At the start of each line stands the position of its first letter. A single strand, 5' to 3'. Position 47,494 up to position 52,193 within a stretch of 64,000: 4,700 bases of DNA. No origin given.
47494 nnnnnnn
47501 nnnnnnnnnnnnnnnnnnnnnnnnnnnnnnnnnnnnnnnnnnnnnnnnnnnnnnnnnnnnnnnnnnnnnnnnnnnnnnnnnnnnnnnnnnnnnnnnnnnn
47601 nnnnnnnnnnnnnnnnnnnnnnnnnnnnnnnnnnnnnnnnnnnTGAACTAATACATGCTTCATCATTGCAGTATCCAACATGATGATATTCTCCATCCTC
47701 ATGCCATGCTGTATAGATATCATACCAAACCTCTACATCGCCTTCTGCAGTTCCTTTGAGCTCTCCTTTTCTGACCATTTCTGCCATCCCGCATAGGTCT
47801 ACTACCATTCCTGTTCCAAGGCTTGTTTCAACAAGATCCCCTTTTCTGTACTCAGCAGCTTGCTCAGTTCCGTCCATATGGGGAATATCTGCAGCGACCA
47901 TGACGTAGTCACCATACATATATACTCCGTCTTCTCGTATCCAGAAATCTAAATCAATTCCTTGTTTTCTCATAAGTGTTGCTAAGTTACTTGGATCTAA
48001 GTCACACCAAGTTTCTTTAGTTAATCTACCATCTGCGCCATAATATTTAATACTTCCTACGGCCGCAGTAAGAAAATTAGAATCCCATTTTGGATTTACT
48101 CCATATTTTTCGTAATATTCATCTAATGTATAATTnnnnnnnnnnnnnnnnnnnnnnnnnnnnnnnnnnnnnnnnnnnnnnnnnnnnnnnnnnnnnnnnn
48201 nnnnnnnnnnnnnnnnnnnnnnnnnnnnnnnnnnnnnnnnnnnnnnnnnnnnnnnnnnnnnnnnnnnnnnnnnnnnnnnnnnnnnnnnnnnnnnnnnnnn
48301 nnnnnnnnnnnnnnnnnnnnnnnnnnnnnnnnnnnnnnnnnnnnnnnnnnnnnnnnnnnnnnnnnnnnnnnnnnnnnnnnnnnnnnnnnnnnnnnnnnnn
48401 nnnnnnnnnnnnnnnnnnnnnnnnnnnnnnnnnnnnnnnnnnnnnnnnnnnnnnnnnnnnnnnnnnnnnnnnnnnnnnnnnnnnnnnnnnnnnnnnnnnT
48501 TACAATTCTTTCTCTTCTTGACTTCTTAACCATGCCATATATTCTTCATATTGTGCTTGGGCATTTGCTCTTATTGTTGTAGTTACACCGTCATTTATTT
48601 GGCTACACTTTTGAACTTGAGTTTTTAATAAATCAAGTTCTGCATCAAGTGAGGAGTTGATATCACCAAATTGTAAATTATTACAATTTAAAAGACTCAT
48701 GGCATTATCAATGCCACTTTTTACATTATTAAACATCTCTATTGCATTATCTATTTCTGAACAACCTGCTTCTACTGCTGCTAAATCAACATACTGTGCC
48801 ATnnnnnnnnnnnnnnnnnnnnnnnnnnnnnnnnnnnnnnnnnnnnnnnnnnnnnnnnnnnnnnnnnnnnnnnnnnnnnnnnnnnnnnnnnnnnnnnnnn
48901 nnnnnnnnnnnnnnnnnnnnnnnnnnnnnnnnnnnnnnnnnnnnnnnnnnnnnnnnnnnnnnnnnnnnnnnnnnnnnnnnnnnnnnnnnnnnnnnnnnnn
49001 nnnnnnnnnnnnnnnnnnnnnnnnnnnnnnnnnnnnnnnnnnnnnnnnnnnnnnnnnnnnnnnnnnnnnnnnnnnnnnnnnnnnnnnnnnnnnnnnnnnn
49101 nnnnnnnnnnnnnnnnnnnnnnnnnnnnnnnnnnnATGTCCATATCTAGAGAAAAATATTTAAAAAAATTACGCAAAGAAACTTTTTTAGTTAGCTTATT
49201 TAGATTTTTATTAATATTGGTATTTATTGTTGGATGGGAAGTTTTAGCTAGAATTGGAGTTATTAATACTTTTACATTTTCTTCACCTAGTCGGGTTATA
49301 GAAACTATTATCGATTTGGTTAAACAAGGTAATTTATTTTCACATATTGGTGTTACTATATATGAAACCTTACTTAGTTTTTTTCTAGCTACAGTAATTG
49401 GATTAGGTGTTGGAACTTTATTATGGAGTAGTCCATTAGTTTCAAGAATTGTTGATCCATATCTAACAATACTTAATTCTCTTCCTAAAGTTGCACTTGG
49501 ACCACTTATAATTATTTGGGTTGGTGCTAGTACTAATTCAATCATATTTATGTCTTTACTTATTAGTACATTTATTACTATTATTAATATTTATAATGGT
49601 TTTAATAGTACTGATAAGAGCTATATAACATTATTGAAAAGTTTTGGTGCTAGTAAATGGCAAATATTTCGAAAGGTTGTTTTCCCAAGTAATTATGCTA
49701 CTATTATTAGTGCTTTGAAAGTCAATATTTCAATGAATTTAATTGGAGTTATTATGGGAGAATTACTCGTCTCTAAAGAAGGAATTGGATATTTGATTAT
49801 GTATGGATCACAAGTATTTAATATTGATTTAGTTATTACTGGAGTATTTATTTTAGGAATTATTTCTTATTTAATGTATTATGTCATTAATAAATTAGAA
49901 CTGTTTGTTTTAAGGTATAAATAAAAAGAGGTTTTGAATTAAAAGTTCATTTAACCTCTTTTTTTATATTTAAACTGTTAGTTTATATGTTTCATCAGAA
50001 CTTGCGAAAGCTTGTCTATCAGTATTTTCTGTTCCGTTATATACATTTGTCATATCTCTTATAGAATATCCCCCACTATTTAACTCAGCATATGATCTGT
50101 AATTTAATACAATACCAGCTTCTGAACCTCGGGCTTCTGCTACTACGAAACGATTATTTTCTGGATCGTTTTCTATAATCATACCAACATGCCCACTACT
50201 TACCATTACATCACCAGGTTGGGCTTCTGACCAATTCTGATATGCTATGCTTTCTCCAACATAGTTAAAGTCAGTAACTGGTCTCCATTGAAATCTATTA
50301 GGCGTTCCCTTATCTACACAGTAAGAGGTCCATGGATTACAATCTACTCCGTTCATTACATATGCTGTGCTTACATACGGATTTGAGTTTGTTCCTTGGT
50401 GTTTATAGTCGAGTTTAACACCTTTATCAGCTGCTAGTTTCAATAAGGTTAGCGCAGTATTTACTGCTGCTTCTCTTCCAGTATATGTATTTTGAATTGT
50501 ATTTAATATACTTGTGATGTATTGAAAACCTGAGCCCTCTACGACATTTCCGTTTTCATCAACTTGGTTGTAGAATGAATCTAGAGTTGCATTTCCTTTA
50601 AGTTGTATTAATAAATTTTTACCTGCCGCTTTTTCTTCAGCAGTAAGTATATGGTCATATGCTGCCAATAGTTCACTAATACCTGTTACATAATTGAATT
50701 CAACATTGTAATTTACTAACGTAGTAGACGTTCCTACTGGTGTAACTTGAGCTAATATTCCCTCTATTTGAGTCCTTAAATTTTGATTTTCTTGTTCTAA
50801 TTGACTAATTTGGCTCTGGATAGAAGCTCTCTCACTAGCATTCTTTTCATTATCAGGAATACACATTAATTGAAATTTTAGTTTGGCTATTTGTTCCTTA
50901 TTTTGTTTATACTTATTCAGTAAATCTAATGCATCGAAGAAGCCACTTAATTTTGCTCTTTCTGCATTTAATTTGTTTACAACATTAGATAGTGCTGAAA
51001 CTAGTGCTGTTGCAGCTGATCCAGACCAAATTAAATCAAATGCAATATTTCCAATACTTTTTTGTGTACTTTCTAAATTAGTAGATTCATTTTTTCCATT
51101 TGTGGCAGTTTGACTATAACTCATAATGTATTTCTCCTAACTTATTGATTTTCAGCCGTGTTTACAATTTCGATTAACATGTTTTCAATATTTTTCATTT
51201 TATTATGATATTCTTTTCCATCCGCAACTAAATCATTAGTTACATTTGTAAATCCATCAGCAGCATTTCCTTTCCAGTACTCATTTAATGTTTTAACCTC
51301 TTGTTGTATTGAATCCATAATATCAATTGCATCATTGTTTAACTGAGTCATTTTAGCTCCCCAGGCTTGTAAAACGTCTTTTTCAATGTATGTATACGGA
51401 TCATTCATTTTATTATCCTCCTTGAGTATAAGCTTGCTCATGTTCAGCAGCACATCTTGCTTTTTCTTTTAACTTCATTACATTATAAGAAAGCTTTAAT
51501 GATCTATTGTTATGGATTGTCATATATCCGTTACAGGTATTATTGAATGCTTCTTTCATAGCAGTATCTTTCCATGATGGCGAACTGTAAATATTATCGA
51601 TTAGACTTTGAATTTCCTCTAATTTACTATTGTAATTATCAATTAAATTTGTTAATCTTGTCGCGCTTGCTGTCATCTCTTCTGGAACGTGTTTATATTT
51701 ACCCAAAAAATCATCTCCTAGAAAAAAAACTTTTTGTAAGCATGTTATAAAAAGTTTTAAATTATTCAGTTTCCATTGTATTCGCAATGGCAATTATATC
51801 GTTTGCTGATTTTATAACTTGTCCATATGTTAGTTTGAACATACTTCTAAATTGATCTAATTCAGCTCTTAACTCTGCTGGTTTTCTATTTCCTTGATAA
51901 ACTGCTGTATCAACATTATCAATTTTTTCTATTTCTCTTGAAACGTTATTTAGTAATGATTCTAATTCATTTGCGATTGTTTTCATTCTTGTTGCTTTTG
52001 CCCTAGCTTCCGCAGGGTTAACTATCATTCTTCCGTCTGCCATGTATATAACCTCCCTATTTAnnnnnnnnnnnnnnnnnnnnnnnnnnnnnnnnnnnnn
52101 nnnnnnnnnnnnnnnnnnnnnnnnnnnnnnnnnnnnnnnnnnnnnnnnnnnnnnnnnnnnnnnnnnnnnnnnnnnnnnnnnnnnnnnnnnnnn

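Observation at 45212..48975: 3.8-kb minimal serine-recombinase element whose only cargo is a WXG100-like gene plus a 497-aa effector-like gene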

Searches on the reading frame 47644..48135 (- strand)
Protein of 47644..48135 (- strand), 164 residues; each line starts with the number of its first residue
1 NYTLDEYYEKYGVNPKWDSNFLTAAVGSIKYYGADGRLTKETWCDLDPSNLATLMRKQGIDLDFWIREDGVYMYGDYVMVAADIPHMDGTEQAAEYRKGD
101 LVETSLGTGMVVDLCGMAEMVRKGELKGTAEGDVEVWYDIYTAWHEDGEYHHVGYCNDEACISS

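Call 50: search_protein_families(library=pfam, proteins=[window:47644-48135:-], max_evalue=10)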
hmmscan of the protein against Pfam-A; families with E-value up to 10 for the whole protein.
seq(164 aa): 0 families

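Call 94: search_protein_families(library=phrogs, proteins=[window:47644-48135:-], max_evalue=0.01)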
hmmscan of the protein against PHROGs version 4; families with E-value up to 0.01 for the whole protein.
seq(164 aa): 0 families

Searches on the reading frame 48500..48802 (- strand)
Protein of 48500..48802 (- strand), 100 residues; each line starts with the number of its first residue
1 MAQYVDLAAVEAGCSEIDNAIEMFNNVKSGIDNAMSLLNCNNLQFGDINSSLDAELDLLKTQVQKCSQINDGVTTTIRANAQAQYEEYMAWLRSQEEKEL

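Call 6: search_protein_families(library=pfam, proteins=[window:48500-48802:-], max_evalue=0.1)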
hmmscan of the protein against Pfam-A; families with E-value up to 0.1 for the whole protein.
window:48500-48802:- (100 aa): 2 families
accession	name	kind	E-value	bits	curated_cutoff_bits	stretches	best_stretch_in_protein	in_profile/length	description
PF22944.1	DGKD_4H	-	0.0022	18.7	27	1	16-69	64-119/120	Diacylglycerol kinase delta, helical domain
PF20878.2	REST_helical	-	0.015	15.9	27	1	47-73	26-52/65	Helical region in REST corepressor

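Call 7: search_protein_families(library=ncbifam, proteins=[window:48500-48802:-], max_evalue=0.1)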
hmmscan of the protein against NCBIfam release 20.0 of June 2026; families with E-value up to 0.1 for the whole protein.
window:48500-48802:- (100 aa): 0 families

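Call 31: find_homologous_proteins(query=window:48500-48802:-, max_evalue=0.001)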
Query window:48500-48802:- (100 aa): 7 proteins with E <= 0.001 among 13 candidates.
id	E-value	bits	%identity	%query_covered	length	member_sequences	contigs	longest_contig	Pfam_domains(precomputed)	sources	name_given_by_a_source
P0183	1.0e-57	210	100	100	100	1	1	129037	-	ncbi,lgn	-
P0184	2.0e-49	183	85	100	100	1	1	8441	-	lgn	-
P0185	4.4e-47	176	82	99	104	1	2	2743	-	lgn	-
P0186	1.4e-45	171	84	97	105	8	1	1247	-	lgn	-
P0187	5.3e-44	166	81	97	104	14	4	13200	-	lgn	-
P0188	3.2e-28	115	58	99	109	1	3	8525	-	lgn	-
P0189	2.0e-24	103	78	65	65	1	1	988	-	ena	-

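Call 47: search_protein_representatives(alignment_id=A2)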
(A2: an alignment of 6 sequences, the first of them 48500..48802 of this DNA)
Query: 6 sequences, 104 profile positions. Proteins with E-value up to 0.001 (for the whole library): 14; up to 1e-10: 8; up to 1e-30: 1. The best 14 are listed.
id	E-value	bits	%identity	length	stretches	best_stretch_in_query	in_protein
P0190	1.4e-38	147.2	-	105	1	1-100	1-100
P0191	1.3e-20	89.6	-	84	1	23-101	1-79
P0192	8.8e-17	77.2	-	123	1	3-102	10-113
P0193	2.4e-15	72.6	-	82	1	1-64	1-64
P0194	6.3e-15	71.3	-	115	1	3-98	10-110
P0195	1.7e-13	66.6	-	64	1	52-102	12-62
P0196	6.1e-13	64.9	-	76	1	49-97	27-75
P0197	8.1e-13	64.5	-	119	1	7-100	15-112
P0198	8.0e-09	51.7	-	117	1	5-99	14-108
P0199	5.8e-06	42.5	-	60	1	17-60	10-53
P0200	9.6e-05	38.6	-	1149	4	55-98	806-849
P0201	1.6e-04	37.9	-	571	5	54-90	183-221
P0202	2.3e-04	37.3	-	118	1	3-100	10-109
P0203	6.1e-04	36.0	-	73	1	1-33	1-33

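Call 60: predict_structure(alignment_id=A2)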
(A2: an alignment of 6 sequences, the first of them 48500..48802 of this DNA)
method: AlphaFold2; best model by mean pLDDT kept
length: 100 residues; sequences in the alignment: 6
mean_pLDDT: 74.7   pTM: 0.31
mean pLDDT of the five models: 74.7, 63.9, 61.0, 59.4, 59.0
residues with pLDDT >= 90: 2; 70-90: 75; 50-70: 20; < 50: 3
segments of 3 or more residues with pLDDT < 50: none
pLDDT, mean of each block of 10 residues (from residue 1): 62 81 83 69 54 74 76 78 85 83
secondary structure, 60 per line:
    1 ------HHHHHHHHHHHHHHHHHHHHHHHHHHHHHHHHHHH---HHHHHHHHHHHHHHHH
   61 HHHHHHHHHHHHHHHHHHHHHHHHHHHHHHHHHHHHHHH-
elements in order: H7-41 H45-99

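Call 65: fold_search(model_id=the predicted structure, library=pdb)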
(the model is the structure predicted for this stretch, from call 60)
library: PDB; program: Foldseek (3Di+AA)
matches with E <= 10: 0; with E <= 0.001: 0
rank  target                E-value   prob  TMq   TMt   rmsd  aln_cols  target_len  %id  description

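Call 82: search_protein_families(library=phrogs, proteins=[window:48500-48802:-], max_evalue=0.001)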
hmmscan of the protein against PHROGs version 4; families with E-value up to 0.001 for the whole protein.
window:48500-48802:- (100 aa): 0 families

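Call 90: find_related_loci(query=A2, collection=metagenome_contigs, flank=8000)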
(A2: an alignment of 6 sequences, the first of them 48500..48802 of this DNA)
Query A2 (100 aa) in metagenome_contigs; peptide patterns used: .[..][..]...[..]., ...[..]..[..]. (x = any residue, [..] = any of these).
600 stretches matched a pattern, but none encodes a relative of the query by tblastn (E <= 1e-3).

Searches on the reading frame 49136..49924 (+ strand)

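Call 19: search_protein_families(library=pfam, proteins=[window:49136-49924:+], max_evalue=0.001)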
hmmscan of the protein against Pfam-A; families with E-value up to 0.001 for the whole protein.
window:49136-49924:+ (262 aa): 1 family
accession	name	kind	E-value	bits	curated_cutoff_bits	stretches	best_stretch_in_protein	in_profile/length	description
PF00528.27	BPD_transp_1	-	2.5e-25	89.7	26.4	1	86-250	2-170/184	Binding-protein-dependent transport system inner membrane component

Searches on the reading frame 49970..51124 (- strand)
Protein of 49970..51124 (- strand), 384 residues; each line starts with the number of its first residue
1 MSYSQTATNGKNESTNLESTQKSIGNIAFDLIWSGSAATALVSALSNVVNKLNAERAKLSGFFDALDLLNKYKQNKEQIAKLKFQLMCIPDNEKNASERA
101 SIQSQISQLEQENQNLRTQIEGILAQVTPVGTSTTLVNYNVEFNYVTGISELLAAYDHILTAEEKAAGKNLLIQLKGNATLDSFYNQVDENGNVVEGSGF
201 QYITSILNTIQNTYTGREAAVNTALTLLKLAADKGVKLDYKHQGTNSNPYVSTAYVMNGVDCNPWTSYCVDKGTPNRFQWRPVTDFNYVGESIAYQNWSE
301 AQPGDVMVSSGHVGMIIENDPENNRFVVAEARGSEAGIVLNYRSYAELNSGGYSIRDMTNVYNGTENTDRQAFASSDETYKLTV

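Call 6: search_protein_families(library=pfam, proteins=[window:49970-51124:-], max_evalue=0.1)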
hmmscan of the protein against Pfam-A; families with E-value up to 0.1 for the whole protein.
window:49970-51124:- (384 aa): 5 families
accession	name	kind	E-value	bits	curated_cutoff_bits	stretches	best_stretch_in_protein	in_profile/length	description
PF05769.16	SIKE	-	0.079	13.3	24.3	0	73-120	132-177/180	SIKE family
PF11932.13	DUF3450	-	0.08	12.7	32.6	0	39-124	15-106/241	Protein of unknown function (DUF3450)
PF24112.1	Amanitin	-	0.087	13.1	27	0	259-272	13-26/35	Amanitin toxin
PF16331.10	TolA_bind_tri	-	0.092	13.3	30.1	0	100-121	21-42/76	TolA binding protein trimerisation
PF14448.11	Nuc_N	-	0.1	13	25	0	97-112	36-51/58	Nuclease N terminal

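Call 7: search_protein_families(library=ncbifam, proteins=[window:49970-51124:-], max_evalue=0.1)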
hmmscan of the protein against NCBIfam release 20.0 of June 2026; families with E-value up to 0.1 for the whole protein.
window:49970-51124:- (384 aa): 2 families
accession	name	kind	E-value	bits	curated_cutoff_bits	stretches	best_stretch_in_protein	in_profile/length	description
NF033872.1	SidA_fam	subfamily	0.00076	18.4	60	1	64-141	220-296/379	T4SS effector SidA family protein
NF047408.1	SA0632_fam_LP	equivalog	0.02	14.5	70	1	96-119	21-44/68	SA0632 family lipoprotein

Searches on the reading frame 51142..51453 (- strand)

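Call 6: search_protein_families(library=pfam, proteins=[window:51142-51453:-], max_evalue=0.1)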
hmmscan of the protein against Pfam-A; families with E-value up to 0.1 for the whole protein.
window:51142-51453:- (103 aa): 2 families
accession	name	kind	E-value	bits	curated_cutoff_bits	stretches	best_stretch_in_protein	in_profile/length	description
PF06013.18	WXG100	-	4.9e-05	24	27.3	1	27-99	8-80/86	Proteins of 100 residues with WXG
PF18409.7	Plk4_PB2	-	0.037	15.2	26.9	1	6-98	12-93/108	Polo-like Kinase 4 Polo Box 2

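Call 7: search_protein_families(library=ncbifam, proteins=[window:51142-51453:-], max_evalue=0.1)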
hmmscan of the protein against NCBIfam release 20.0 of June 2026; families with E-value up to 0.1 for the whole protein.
window:51142-51453:- (103 aa): 5 families
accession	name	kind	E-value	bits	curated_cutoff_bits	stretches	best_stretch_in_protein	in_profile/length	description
TIGR03930.1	WXG100_ESAT6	subfamily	6.7e-07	29.4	44.85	1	26-99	7-80/90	WXG100 family type VII secretion target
NF006149.0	PRK08296.1-1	equivalog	0.0015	17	730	1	2-98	189-285/568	hypothetical protein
NF035934.1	ESAT6_2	subfamily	0.0021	18.2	100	1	29-98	11-80/96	pore-forming ESAT-6 family protein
NF006611.0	PRK09173.1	equivalog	0.031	14.3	195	0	26-63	54-91/159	F0F1 ATP synthase subunit B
NF004354.0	PRK05731.2-3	equivalog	0.041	13.2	204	1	10-83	157-229/273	thiamine-phosphate kinase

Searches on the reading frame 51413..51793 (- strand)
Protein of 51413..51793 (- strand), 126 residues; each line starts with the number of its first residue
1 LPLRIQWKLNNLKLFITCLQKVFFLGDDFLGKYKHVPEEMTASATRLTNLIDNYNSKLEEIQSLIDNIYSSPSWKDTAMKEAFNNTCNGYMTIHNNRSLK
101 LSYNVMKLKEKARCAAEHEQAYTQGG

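Call 6: search_protein_families(library=pfam, proteins=[window:51413-51793:-], max_evalue=0.1)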
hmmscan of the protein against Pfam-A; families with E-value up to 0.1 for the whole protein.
window:51413-51793:- (126 aa): 3 families
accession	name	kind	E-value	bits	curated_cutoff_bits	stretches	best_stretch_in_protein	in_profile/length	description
PF06013.18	WXG100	-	0.012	16.3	27.3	1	34-88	3-54/86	Proteins of 100 residues with WXG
PF20720.3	nSTAND3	-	0.016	15.3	27.2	1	20-87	65-133/155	Novel STAND NTPase 3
PF03999.17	MAP65_ASE1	-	0.021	14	26.9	1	11-108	119-210/477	Microtubule associated protein (MAP65/ASE1 family)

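Call 7: search_protein_families(library=ncbifam, proteins=[window:51413-51793:-], max_evalue=0.1)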
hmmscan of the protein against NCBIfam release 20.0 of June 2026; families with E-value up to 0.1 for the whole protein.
window:51413-51793:- (126 aa): 1 family
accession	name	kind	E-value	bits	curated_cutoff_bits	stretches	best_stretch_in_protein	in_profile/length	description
TIGR03930.1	WXG100_ESAT6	subfamily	0.0024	18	44.85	1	33-123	2-89/90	WXG100 family type VII secretion target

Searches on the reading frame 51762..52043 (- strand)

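Call 6: search_protein_families(library=pfam, proteins=[window:51762-52043:-], max_evalue=0.1)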
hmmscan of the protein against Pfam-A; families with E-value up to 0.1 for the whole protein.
window:51762-52043:- (93 aa): 5 families
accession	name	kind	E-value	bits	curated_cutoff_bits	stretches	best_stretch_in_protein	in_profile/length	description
PF06013.18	WXG100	-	0.00012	22.7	27.3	1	7-41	3-37/86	Proteins of 100 residues with WXG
PF04799.18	Fzo_mitofusin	-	0.012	15.5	27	1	21-69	111-159/161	fzo-like conserved region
PF05659.16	RPW8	-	0.019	15.1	30.4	1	12-68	22-78/139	Arabidopsis broad-spectrum mildew resistance protein RPW8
PF10824.14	T7SS_ESX_EspC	-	0.073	14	23.5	0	5-46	4-45/100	Excreted virulence factor EspC, type VII ESX diderm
PF12746.13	GNAT_acetyltran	-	0.1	12.7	26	0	19-89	102-174/243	GNAT acetyltransferase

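Call 7: search_protein_families(library=ncbifam, proteins=[window:51762-52043:-], max_evalue=0.1)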
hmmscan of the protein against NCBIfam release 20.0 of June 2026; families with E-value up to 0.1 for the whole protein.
window:51762-52043:- (93 aa): 1 family
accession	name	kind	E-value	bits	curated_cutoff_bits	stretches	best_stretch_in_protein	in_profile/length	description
TIGR03930.1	WXG100_ESAT6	subfamily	0.0012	19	44.85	1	7-42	3-38/90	WXG100 family type VII secretion target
